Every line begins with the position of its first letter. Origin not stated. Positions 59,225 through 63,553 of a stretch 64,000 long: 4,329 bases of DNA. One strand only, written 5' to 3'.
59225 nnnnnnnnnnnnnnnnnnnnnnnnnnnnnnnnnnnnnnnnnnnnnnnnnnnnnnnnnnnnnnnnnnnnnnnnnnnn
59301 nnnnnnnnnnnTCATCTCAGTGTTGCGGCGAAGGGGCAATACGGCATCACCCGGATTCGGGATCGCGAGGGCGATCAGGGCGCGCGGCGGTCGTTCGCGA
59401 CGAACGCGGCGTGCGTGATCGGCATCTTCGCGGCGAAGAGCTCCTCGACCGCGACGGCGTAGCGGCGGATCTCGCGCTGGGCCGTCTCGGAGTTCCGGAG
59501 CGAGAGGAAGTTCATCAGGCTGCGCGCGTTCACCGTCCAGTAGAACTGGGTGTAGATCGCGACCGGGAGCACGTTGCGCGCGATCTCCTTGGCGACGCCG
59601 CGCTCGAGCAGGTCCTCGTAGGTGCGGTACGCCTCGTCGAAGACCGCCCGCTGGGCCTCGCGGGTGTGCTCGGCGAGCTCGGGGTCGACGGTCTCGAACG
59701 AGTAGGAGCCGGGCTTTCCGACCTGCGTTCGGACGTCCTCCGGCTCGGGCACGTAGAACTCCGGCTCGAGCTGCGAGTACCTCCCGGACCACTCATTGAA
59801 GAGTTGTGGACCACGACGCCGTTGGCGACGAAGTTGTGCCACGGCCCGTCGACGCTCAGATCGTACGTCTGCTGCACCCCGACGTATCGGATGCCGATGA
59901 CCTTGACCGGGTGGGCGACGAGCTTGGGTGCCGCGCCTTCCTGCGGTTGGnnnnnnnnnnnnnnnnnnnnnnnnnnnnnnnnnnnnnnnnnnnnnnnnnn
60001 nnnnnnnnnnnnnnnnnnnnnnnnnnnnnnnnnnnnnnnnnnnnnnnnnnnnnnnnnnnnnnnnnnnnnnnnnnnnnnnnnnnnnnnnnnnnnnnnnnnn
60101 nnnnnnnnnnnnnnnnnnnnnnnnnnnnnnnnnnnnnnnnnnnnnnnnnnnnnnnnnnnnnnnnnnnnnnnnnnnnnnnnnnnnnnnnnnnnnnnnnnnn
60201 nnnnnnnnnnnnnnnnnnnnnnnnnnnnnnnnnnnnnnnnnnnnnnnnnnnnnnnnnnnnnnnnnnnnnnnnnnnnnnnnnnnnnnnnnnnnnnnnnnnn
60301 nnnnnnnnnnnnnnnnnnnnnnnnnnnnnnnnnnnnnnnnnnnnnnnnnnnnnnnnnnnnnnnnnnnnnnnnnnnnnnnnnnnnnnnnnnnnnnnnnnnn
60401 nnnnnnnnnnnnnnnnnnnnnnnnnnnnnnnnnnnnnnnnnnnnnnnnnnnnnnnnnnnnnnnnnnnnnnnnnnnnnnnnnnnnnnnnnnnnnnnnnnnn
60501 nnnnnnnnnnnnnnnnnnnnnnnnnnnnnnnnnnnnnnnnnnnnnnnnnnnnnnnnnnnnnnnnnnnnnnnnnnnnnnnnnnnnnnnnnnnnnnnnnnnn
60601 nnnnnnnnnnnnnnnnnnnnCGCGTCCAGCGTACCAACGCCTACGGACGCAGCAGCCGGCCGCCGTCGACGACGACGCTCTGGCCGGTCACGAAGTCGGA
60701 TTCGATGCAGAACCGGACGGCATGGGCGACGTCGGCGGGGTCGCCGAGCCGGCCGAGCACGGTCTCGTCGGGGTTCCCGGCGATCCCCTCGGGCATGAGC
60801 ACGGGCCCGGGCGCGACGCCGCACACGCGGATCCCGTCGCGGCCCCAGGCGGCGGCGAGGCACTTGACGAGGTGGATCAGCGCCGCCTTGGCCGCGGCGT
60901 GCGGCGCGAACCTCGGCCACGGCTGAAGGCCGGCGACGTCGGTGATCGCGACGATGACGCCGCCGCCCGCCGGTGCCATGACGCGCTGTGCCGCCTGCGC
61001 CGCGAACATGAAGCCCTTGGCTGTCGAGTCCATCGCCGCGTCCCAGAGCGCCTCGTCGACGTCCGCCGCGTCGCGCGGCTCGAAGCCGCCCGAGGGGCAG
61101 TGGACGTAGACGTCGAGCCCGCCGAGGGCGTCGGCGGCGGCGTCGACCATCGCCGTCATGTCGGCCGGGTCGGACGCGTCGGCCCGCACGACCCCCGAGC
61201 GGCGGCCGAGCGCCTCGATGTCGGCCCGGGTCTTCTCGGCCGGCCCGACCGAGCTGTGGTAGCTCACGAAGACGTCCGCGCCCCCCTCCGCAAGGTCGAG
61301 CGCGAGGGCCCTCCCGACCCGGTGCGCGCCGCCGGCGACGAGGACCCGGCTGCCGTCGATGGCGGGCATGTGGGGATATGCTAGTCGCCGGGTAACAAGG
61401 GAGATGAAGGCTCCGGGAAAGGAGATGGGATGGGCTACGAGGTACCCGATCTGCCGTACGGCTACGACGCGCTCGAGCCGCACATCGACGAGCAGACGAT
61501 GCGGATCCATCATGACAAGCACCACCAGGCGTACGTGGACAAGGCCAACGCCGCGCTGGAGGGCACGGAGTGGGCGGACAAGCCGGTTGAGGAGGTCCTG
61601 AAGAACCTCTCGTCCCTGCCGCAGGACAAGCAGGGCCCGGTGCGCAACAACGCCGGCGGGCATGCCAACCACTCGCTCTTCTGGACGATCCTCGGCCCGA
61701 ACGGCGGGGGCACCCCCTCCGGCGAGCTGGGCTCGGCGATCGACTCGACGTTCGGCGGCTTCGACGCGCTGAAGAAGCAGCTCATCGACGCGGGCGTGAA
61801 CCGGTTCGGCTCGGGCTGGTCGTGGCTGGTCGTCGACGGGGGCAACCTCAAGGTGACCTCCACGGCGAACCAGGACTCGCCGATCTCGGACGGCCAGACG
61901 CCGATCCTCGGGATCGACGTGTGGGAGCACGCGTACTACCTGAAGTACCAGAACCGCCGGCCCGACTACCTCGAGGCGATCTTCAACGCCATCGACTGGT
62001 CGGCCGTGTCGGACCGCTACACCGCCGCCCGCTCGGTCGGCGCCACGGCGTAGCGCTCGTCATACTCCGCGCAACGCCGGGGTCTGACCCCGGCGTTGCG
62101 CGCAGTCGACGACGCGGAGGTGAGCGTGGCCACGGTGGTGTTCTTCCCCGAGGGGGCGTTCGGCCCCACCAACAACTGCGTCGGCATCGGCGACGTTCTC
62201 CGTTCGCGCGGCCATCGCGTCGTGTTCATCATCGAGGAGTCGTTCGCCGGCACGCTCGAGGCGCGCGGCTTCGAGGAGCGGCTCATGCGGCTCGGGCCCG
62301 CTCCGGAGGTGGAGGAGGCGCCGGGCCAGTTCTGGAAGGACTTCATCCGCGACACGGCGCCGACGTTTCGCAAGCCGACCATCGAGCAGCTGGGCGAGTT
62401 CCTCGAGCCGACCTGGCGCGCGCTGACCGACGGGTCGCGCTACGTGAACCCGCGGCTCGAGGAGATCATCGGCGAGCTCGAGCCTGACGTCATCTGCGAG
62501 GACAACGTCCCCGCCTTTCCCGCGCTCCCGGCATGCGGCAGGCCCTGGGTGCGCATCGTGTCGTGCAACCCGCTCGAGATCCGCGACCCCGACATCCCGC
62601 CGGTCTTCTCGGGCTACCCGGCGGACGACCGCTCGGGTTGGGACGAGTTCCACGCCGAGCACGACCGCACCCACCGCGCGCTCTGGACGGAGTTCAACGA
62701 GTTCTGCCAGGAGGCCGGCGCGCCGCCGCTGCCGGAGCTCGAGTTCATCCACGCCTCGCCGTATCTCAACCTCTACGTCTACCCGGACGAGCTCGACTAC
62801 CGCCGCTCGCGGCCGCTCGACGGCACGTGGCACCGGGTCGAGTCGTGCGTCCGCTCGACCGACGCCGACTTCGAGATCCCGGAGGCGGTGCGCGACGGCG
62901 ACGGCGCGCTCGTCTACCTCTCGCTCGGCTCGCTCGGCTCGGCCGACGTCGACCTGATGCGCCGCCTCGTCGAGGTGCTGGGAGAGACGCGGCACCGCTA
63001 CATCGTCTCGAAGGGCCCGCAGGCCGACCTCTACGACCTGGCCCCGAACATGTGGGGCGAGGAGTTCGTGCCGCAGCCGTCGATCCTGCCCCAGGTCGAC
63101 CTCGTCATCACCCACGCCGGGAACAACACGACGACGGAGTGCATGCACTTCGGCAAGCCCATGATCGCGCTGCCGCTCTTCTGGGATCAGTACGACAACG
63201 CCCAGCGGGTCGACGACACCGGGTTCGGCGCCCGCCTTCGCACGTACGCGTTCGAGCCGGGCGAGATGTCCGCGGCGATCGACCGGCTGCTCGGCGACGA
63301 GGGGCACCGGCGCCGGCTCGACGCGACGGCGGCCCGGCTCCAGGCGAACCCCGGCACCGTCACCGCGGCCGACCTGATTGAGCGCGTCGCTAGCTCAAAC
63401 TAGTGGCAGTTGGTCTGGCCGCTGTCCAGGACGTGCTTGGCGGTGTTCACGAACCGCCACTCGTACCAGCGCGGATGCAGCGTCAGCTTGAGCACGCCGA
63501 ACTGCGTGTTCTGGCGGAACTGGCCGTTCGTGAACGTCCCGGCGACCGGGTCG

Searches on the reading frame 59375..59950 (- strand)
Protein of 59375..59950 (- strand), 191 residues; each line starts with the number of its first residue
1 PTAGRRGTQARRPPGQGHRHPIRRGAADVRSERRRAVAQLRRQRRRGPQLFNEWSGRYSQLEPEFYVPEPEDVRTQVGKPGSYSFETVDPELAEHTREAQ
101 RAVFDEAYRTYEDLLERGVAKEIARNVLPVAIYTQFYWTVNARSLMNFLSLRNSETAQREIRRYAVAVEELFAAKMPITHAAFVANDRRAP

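Call 77: search_protein_families(library=pfam, proteins=[window:59375-59950:-], max_evalue=0.0001)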
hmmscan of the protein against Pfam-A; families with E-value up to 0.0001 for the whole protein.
window:59375-59950:- (191 aa): 1 family
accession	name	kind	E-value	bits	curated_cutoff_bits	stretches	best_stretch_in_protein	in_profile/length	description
PF02511.20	Thy1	-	1e-33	117.2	24.8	1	17-177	49-190/191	Thymidylate synthase complementing protein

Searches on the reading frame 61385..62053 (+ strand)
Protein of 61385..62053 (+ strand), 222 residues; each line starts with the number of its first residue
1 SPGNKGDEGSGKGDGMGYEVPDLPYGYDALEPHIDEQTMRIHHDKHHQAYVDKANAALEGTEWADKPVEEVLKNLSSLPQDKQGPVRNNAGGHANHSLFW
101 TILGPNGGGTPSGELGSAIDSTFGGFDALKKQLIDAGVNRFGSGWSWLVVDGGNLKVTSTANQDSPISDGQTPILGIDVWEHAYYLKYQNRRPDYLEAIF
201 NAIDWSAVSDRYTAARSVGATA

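Call 77: search_protein_families(library=pfam, proteins=[window:61385-62053:+], max_evalue=0.0001)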
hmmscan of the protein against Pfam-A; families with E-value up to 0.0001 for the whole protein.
window:61385-62053:+ (222 aa): 2 families
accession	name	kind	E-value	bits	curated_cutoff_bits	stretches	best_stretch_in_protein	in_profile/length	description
PF02777.23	Sod_Fe_C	-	8.3e-39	132.2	20.9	1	111-211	1-102/102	Iron/manganese superoxide dismutases, C-terminal domain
PF00081.27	Sod_Fe_N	-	3.9e-33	114.2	27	1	18-103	2-81/82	Iron/manganese superoxide dismutases, alpha-hairpin domain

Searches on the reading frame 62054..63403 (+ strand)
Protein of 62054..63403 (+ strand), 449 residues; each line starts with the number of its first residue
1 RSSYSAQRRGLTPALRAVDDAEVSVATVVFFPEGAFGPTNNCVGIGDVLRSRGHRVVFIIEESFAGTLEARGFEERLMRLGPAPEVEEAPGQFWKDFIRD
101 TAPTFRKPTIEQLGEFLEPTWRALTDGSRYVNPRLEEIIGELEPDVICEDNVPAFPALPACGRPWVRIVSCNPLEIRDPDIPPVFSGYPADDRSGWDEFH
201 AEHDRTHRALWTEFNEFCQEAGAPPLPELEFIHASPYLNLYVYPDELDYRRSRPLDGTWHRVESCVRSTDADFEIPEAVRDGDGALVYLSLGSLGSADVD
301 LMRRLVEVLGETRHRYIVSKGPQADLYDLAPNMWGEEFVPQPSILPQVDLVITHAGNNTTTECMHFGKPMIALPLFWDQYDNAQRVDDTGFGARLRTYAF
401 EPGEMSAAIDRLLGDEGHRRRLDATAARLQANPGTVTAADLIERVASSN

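Call 77: search_protein_families(library=pfam, proteins=[window:62054-63403:+], max_evalue=0.0001)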
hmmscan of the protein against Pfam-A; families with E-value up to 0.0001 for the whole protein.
window:62054-63403:+ (449 aa): 3 families
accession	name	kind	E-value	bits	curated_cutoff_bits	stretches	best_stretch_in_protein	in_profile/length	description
PF06722.18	EryCIII-like_C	-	5.4e-14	52.8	31.7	1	309-433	7-133/145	Erythromycin biosynthesis protein CIII-like, C-terminal domain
PF00201.24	UDPGT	-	9.5e-13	48.2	19.5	1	274-417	264-410/499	UDP-glucoronosyl and UDP-glucosyl transferase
PF04101.22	Glyco_tran_28_C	-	1.8e-10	41.6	22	1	331-416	54-144/166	Glycosyltransferase family 28 C-terminal domain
